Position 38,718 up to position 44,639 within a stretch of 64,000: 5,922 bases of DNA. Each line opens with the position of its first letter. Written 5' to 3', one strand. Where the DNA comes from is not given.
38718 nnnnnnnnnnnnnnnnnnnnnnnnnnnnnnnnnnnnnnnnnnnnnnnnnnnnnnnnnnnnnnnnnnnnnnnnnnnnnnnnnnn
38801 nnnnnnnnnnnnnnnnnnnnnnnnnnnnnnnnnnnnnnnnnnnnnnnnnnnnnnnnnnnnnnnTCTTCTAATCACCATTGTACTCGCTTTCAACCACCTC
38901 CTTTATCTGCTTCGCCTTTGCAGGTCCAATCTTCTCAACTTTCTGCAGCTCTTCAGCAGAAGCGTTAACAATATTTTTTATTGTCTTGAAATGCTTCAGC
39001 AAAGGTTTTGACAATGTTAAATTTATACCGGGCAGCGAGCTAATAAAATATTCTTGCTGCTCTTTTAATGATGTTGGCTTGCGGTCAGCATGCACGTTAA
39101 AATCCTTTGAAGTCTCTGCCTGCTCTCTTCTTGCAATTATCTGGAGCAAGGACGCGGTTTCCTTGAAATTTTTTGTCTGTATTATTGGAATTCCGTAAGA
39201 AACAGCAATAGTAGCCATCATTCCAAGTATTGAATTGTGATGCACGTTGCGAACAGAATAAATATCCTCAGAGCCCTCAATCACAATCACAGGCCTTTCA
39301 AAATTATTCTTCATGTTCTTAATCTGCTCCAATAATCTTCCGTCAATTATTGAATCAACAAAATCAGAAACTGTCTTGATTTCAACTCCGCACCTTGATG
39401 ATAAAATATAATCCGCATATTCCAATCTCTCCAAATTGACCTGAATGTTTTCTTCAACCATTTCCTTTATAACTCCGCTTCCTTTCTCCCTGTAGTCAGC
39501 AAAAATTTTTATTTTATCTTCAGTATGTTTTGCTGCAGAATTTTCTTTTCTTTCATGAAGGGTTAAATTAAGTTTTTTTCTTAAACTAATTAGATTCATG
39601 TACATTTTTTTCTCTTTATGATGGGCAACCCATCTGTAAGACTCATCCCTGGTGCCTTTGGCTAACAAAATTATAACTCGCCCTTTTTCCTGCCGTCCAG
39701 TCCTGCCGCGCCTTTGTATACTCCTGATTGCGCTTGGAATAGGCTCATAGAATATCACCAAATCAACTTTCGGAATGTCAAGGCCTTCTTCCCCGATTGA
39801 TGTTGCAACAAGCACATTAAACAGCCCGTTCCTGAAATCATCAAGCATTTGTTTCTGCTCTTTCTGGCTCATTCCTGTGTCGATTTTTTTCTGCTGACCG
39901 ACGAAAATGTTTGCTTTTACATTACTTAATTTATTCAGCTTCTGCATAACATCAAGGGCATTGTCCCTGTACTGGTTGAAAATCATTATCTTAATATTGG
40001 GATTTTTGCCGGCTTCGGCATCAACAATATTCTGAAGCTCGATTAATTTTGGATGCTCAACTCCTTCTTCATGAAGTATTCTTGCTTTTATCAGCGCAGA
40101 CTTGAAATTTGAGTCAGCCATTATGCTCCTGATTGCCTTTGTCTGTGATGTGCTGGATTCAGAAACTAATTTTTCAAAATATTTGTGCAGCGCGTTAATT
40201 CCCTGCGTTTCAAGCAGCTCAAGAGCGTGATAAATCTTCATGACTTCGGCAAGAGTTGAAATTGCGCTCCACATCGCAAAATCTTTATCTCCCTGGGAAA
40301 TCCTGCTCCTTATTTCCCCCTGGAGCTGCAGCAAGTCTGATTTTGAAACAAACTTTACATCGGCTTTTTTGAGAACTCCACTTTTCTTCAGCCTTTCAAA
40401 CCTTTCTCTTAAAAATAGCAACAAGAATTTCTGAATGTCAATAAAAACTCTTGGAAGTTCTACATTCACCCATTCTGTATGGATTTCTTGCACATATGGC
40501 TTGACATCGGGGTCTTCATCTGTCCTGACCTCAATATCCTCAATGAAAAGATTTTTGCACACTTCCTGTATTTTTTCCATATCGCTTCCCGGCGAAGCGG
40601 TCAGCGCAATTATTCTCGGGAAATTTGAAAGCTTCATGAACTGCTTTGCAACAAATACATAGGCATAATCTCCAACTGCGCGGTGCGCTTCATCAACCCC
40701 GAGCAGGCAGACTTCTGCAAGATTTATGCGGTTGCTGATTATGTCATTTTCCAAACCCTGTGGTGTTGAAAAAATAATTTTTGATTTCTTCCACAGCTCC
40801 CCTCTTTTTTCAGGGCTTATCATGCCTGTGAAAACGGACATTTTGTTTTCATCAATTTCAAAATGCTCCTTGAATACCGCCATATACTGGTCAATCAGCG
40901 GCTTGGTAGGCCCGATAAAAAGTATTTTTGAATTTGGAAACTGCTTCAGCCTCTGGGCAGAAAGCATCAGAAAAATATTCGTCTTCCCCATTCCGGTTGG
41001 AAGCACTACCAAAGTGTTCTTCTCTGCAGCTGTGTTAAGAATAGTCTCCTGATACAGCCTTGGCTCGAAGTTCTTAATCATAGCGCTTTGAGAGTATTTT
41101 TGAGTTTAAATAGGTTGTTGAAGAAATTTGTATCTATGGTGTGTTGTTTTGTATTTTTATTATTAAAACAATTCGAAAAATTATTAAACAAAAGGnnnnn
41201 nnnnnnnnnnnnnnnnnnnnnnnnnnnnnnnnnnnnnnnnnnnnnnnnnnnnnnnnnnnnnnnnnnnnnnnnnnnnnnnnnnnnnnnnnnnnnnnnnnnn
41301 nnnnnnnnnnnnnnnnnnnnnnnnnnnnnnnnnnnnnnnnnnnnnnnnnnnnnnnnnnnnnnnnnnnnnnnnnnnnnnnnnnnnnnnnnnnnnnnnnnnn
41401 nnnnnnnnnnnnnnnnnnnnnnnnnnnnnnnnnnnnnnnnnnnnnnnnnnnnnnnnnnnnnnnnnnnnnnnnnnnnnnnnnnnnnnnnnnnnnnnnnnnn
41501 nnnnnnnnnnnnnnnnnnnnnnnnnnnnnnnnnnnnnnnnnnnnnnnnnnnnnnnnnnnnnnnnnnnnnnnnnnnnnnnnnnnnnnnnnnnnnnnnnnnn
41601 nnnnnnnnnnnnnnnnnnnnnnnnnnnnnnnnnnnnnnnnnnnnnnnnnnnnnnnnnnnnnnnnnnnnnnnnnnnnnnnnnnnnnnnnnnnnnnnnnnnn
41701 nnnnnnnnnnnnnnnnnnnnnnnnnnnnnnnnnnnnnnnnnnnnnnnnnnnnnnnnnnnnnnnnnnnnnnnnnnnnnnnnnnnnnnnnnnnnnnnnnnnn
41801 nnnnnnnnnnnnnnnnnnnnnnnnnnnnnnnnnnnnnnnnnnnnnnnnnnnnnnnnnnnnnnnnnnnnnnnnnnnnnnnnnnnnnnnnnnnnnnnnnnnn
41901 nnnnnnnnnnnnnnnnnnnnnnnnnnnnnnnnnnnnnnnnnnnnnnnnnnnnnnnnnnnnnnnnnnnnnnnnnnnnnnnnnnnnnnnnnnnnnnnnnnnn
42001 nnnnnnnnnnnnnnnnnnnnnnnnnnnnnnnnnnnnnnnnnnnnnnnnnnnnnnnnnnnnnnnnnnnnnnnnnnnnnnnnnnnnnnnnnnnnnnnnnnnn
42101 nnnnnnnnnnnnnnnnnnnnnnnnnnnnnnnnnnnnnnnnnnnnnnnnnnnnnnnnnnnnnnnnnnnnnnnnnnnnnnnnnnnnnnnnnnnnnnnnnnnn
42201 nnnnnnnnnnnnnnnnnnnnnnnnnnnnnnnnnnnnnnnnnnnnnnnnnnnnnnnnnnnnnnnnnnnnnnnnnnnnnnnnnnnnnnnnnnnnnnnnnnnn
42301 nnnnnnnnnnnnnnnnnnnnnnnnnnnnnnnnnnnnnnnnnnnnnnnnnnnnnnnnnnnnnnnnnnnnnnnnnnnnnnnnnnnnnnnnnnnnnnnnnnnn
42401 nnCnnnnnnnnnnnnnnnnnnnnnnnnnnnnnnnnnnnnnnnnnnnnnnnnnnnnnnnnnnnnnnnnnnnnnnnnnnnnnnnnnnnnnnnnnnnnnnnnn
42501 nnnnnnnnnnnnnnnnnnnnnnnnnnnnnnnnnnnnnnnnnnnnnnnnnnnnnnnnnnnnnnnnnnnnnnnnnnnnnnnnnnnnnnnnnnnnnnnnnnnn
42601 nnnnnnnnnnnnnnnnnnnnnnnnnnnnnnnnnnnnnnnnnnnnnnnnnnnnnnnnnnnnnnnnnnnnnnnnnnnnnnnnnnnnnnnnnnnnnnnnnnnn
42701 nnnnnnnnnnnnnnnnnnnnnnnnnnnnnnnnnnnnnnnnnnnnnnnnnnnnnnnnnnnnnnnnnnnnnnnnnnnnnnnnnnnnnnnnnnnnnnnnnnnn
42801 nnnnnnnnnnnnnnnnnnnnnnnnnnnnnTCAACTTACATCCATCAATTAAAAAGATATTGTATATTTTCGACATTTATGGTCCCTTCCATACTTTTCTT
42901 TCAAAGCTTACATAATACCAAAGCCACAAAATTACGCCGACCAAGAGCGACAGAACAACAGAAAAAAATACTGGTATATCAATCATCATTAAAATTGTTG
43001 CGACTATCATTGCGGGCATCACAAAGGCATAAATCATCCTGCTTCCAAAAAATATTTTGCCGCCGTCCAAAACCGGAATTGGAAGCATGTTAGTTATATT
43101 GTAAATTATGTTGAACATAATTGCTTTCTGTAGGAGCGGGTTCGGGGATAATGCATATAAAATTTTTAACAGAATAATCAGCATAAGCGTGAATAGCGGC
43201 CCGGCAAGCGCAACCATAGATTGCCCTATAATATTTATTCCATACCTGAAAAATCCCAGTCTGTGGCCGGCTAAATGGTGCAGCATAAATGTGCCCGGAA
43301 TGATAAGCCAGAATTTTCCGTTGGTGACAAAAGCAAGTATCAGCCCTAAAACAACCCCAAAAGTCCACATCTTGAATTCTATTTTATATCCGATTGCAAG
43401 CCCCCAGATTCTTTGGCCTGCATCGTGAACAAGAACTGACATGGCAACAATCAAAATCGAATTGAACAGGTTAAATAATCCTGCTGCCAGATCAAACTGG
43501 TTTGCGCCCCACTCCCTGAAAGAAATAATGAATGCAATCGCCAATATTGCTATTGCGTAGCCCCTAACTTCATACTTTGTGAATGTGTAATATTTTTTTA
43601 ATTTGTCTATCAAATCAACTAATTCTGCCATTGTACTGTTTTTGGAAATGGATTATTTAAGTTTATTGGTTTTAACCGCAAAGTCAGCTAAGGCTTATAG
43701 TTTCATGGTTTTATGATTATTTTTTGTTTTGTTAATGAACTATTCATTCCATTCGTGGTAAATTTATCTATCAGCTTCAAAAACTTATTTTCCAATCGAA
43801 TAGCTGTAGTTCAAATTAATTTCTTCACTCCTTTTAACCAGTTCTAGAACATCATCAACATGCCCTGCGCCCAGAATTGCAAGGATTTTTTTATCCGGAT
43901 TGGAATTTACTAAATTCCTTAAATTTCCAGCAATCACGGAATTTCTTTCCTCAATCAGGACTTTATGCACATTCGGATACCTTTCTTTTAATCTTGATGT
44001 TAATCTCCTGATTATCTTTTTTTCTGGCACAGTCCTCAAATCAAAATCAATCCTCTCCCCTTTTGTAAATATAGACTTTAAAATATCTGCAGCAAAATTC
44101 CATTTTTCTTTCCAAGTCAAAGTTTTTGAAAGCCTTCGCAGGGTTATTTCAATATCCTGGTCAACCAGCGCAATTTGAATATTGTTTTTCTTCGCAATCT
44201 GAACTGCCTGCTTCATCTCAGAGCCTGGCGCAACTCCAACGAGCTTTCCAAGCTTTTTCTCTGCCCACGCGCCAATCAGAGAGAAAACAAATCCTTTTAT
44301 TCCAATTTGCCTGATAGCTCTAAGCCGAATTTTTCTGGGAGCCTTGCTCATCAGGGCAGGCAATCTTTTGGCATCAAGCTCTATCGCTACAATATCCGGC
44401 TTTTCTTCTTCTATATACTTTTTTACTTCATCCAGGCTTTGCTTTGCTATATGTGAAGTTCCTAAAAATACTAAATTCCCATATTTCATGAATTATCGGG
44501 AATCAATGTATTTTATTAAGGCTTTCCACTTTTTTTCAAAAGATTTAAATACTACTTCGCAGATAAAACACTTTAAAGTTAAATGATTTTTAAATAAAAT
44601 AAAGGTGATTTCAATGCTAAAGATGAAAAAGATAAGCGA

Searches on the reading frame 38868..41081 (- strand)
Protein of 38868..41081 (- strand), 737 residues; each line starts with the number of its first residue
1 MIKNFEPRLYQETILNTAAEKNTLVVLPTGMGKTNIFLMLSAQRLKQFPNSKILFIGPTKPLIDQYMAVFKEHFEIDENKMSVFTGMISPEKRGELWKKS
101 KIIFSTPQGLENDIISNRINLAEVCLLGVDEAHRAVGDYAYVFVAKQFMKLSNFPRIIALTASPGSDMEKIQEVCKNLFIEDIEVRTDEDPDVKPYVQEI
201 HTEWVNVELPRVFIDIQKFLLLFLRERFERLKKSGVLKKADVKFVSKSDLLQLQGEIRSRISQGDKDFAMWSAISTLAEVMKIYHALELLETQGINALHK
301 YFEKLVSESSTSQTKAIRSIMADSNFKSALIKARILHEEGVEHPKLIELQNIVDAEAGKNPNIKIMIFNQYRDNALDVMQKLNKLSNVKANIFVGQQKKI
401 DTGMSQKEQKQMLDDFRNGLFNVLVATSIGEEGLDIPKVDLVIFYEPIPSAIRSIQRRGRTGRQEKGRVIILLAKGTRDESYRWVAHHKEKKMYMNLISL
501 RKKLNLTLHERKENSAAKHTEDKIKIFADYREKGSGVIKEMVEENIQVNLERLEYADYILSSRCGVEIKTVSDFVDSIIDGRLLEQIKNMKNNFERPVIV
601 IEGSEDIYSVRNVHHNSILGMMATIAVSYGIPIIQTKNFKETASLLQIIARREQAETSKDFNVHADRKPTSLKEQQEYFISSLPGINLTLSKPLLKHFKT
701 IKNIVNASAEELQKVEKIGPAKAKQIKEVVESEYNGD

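Call 12: search_protein_families(library=pfam, proteins=[window:38868-41081:-])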
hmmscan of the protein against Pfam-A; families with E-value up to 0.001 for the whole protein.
window:38868-41081:- (737 aa): 10 families
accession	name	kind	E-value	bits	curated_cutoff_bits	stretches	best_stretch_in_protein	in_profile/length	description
PF02732.21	ERCC4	-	8.8e-28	97.4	24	1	529-647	2-138/140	ERCC4 domain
PF00270.35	DEAD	-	1.3e-22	80.8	26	1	11-170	4-166/167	DEAD/DEAH box helicase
PF00271.37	Helicase_C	-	1.3e-22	80.6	23.5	1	351-463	8-108/110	Helicase conserved C-terminal domain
PF21210.2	RNA_helicase_helical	-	2.7e-22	79.4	27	1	224-330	4-107/108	Putative ATP-dependent RNA helicase, helical bundle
PF04851.21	ResIII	-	1e-19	71.5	22.5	1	5-164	2-162/164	Type III restriction enzyme, res subunit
PF14520.12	HHH_5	-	7e-08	33.3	27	1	681-728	5-53/57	Helix-hairpin-helix domain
PF12826.13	HHH_2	-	8e-08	32.8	27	1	689-733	14-58/64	Helix-hairpin-helix motif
PF22590.2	Cas3-like_C_2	-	0.00011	22.9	27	1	373-465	13-105/106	CRISPR-associated nuclease/helicase Cas3, C-terminal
PF00633.29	HHH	-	0.00013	22.1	24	1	701-728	2-29/30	Helix-hairpin-helix motif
PF18766.7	SWI2_SNF2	-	0.00023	21.4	26.7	1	19-167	17-158/221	SWI2/SNF2 ATPase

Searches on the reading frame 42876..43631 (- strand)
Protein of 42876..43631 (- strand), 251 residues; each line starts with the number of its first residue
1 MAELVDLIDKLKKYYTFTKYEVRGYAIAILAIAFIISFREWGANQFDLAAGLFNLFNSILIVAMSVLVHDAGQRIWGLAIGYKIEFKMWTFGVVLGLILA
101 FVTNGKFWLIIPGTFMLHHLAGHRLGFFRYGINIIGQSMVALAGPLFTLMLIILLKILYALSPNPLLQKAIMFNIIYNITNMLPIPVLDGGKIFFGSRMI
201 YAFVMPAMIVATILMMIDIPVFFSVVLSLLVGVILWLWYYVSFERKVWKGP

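Call 84: search_protein_families(library=pfam, max_evalue=0.001, proteins=[window:42876-43631:-])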
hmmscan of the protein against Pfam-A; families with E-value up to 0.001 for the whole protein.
window:42876-43631:- (251 aa): 1 family
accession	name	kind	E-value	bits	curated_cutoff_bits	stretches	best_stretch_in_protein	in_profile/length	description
PF02163.28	Peptidase_M50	-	6.6e-06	26.1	27.2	1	166-196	162-192/221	Peptidase family M50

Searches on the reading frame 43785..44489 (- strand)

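Call 84: search_protein_families(library=pfam, max_evalue=0.001, proteins=[window:43785-44489:-])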
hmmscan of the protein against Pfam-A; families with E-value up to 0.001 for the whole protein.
window:43785-44489:- (234 aa): 2 families
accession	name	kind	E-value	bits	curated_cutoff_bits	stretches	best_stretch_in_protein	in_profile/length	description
PF01963.22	TraB_PrgY_gumN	-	5.4e-20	72.8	26.8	1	7-212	13-245/263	TraB/PrgY/gumN family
PF18950.5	DUF5694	-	2.9e-05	25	27.5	1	181-226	134-178/185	Family of unknown function (DUF5694)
